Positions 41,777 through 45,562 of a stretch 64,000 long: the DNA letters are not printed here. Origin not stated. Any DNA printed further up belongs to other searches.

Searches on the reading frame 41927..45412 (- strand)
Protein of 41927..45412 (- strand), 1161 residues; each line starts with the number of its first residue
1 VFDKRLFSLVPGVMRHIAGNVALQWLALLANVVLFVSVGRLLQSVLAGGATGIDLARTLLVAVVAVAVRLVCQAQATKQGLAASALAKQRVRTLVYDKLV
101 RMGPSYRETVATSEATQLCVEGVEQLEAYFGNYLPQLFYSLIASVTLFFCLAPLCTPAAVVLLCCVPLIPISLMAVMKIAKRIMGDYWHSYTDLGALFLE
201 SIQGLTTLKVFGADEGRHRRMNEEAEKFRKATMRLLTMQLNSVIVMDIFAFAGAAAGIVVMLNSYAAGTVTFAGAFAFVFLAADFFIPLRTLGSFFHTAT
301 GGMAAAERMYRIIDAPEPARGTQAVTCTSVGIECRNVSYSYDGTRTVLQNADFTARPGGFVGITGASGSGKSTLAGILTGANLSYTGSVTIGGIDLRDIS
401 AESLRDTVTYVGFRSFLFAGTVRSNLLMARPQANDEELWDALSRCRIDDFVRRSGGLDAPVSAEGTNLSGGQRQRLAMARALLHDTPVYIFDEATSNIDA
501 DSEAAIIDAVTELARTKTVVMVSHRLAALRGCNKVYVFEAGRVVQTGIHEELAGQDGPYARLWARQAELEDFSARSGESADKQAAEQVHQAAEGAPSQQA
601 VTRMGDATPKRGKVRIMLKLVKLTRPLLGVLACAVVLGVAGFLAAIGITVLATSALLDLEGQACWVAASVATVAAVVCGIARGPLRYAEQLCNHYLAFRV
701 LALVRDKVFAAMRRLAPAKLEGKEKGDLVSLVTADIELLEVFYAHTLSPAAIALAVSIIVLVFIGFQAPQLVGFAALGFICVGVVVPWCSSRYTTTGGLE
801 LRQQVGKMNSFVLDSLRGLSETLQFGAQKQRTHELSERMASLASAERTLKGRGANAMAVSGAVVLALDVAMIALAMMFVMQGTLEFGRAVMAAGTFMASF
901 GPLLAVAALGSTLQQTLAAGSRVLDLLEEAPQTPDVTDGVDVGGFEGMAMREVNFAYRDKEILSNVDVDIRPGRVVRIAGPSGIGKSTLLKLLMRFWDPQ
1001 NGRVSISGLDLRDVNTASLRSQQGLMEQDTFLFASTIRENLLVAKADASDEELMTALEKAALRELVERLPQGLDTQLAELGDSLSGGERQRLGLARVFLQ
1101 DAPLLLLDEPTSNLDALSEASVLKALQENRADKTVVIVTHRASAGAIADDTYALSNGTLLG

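Call 40: search_protein_families(library=pfam, proteins=[window:41927-45412:-], max_evalue=0.001)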
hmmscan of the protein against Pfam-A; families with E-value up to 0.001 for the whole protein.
window:41927-45412:- (1161 aa): 11 families
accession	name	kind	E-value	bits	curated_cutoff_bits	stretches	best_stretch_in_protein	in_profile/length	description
PF00005.33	ABC_tran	-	8.5e-59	198.5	25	2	963-1112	1-137/137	ABC transporter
PF00664.28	ABC_membrane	-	3.7e-31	109.3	28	2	26-283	10-268/274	ABC transporter transmembrane region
PF02463.25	SMC_N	-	1.2e-13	51.5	40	2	1028-1154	135-211/220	RecF/RecN/SMC N terminal domain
PF13191.12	AAA_16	-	1.1e-10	42.7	32.6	2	956-1136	3-165/167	AAA ATPase domain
PF13304.12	AAA_21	-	9.2e-09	36.2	27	0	1084-1140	238-298/304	AAA domain, putative AbiEii toxin, Type IV TA system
PF13555.12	AAA_29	-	3.5e-07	30.3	27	0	351-374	15-38/61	P-loop containing region of AAA domain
PF13238.12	AAA_18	-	1.5e-05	25.8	29.4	0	361-400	1-32/128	AAA domain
PF03193.22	RsgA_GTPase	-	2.1e-05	24.9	30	0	961-995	95-128/174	RsgA GTPase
PF20720.3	nSTAND3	-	3.7e-05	23.9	27.2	0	974-996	18-40/155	Novel STAND NTPase 3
PF13401.12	AAA_22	-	4.1e-05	24.3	27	0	975-1028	7-33/130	AAA domain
PF05729.18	NACHT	-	0.00022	21.6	26.7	0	974-998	1-25/167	NACHT domain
